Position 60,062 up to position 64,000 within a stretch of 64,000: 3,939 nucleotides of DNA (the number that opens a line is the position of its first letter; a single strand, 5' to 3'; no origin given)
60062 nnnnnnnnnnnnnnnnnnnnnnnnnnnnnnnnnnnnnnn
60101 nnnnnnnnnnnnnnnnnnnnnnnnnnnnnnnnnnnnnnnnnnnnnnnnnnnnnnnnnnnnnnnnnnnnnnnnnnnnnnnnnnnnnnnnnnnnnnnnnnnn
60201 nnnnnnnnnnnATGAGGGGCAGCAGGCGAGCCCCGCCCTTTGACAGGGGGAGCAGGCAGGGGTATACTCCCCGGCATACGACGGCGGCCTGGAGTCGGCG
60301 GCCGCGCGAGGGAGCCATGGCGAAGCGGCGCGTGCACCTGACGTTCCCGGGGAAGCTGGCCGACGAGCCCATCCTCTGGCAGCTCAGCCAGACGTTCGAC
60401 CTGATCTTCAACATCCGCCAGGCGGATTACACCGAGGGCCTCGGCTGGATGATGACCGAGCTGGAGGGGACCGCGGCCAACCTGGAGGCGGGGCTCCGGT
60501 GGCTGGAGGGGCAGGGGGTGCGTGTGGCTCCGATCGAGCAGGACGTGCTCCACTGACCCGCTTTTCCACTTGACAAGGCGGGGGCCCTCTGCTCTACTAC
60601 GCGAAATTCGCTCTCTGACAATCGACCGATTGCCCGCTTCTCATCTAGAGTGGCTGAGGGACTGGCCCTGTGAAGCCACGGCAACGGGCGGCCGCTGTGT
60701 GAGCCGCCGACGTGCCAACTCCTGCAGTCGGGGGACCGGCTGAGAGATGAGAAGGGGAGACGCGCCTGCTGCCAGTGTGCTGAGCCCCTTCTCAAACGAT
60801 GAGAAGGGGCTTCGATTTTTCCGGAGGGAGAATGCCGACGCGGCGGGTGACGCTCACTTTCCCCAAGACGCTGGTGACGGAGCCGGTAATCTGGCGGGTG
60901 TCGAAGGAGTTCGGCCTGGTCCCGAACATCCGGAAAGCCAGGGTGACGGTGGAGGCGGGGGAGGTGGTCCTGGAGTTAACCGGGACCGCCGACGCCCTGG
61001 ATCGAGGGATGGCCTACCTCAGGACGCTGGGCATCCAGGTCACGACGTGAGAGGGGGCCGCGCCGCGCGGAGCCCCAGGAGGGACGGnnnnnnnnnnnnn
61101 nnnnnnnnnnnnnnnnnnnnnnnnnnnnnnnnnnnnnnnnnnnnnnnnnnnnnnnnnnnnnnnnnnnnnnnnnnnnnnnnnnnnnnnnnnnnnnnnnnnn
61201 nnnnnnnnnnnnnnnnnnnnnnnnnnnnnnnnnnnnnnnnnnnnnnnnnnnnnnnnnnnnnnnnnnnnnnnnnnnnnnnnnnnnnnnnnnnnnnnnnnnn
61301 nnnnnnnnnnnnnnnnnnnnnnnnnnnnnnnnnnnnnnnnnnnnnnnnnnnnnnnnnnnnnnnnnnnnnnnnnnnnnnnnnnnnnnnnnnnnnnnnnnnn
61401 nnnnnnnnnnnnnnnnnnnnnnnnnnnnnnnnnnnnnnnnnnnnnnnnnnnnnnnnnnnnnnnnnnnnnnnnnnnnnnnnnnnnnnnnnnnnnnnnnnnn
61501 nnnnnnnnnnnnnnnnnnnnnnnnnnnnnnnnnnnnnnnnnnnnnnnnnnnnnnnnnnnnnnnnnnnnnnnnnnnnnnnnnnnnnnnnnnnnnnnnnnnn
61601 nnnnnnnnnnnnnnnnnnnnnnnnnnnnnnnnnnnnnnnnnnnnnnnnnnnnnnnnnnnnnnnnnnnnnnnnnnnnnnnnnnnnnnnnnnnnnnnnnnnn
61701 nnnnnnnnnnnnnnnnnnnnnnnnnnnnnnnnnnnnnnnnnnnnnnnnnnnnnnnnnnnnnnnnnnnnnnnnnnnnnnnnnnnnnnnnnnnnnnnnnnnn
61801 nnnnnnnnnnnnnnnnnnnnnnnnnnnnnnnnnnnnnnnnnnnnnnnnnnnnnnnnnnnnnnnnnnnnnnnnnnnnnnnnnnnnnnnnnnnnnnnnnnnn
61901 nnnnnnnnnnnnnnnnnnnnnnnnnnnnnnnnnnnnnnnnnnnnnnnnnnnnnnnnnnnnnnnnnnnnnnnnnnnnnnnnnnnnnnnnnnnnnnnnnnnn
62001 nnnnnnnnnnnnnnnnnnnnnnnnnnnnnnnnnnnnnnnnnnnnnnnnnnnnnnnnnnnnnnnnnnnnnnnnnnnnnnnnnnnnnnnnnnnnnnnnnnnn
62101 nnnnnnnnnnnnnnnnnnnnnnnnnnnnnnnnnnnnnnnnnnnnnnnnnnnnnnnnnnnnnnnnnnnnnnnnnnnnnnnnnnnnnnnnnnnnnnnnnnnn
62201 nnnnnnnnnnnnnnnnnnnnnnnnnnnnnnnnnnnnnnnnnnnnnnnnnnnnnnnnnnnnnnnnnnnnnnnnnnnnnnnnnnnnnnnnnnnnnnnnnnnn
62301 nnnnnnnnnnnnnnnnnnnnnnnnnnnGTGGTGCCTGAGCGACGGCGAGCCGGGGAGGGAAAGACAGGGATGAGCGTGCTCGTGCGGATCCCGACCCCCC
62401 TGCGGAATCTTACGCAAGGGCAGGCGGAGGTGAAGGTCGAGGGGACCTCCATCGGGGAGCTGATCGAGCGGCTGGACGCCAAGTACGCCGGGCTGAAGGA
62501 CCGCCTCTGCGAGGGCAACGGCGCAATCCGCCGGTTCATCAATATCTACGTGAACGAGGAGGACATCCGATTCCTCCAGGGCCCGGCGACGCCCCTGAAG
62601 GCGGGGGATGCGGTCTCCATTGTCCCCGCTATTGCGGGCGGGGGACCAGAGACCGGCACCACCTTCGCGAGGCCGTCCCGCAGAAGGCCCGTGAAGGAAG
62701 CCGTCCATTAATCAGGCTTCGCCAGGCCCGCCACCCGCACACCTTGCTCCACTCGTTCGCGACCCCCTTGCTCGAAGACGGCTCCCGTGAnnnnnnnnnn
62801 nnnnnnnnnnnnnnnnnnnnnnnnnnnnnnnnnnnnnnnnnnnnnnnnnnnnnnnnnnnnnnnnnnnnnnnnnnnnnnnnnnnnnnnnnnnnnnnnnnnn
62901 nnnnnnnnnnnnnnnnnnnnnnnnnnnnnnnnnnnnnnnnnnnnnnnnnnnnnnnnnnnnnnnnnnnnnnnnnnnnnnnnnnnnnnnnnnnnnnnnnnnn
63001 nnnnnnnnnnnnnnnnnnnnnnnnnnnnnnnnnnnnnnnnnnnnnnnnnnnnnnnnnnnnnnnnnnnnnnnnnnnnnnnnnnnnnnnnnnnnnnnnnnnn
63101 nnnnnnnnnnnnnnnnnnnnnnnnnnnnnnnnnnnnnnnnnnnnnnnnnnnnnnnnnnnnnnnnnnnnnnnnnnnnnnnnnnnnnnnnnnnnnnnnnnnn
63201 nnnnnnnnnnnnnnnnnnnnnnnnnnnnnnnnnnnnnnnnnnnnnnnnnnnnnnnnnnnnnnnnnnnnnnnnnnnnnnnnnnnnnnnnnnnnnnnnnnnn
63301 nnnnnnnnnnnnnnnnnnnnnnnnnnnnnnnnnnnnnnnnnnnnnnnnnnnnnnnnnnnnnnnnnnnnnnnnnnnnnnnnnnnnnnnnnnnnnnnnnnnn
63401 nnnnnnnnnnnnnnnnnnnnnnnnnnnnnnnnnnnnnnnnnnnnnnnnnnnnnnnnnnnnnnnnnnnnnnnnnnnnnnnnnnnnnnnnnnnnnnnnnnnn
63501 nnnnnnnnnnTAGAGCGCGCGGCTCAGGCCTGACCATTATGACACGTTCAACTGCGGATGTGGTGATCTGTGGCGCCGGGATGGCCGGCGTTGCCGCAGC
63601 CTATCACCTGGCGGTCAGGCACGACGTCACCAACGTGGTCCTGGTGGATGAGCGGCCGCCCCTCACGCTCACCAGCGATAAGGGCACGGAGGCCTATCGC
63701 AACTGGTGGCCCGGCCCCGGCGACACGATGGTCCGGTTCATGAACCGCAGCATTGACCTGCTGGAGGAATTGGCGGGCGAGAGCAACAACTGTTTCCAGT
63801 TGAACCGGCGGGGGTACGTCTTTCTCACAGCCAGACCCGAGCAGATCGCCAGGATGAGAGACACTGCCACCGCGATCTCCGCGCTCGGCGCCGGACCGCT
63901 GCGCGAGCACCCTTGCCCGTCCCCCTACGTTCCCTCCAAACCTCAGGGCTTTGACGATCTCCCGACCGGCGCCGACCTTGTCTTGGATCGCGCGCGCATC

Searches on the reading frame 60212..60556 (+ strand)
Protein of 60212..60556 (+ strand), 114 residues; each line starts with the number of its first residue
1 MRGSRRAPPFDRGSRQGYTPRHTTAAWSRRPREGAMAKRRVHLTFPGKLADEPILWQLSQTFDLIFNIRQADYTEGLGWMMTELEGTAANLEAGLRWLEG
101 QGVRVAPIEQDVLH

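Call 30: search_protein_families(library=pfam, proteins=[window:60212-60556:+], max_evalue=0.01)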
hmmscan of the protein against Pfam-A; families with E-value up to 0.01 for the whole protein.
window:60212-60556:+ (114 aa): 1 family
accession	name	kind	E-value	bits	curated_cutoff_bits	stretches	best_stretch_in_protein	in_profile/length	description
PF09383.16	NIL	-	4.5e-16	58.9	24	1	39-105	1-71/73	NIL domain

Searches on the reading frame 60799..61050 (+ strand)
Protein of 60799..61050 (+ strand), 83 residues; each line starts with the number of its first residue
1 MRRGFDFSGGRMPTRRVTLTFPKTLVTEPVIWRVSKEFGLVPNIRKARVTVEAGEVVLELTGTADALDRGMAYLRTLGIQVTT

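Call 30: search_protein_families(library=pfam, proteins=[window:60799-61050:+], max_evalue=0.01)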
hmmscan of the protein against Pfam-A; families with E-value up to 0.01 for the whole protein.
window:60799-61050:+ (83 aa): 2 families
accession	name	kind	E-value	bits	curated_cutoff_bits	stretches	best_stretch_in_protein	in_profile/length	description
PF09383.16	NIL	-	5.4e-16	58.7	24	1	15-82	1-72/73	NIL domain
PF14814.11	UB2H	-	0.0055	17.2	27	1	2-27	44-69/85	Bifunctional transglycosylase second domain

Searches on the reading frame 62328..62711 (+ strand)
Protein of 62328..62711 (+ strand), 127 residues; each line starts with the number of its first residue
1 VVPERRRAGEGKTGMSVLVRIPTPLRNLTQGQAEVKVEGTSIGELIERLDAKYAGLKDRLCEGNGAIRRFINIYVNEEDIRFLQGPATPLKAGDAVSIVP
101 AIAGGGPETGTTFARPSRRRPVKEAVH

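Call 30: search_protein_families(library=pfam, proteins=[window:62328-62711:+], max_evalue=0.01)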
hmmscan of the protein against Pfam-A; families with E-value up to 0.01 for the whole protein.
window:62328-62711:+ (127 aa): 1 family
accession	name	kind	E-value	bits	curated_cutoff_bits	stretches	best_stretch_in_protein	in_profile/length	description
PF02597.26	ThiS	-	2e-16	60.8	22.5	1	19-105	1-76/76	ThiS family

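Call 83: find_encoding_contigs(protein=window:62370-62711:+, flank=10000, max_places=2)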
Protein window:62370-62711:+ (113 aa): 1 contig read that carries it; 1 place shown.
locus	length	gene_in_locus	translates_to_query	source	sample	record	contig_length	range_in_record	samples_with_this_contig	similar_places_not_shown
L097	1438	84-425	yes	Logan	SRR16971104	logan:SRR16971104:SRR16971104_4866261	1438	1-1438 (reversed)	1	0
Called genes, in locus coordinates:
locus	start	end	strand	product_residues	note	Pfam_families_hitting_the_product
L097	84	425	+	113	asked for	PF02597:ThiS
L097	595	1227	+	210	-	-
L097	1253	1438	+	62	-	?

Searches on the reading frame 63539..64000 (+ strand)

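Call 30: search_protein_families(library=pfam, proteins=[window:63539-64000:+], max_evalue=0.01)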
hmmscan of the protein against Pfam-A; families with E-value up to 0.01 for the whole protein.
window:63539-64000:+ (154 aa): 7 families
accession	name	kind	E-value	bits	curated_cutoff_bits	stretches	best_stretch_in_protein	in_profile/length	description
PF01266.30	DAO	-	7.2e-16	59.1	27.9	1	7-117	1-113/353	FAD dependent oxidoreductase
PF00890.30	FAD_binding_2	-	0.00012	21.9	20.4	1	7-46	1-38/414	FAD binding domain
PF01946.23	Thi4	-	0.0004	20.1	26.2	1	5-35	17-47/235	Thi4 family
PF12831.13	FAD_oxidored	-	0.00046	20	27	1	7-42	1-34/416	FAD dependent oxidoreductase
PF13450.12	NAD_binding_8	-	0.00094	19.9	21.9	1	10-41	1-30/68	NAD(P)-binding Rossmann-like domain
PF07992.20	Pyr_redox_2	-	0.0021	18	26.1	1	7-38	2-32/291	Pyridine nucleotide-disulphide oxidoreductase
PF05834.18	Lycopene_cycl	-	0.0047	16.5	23.4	1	7-45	1-39/380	Lycopene cyclase protein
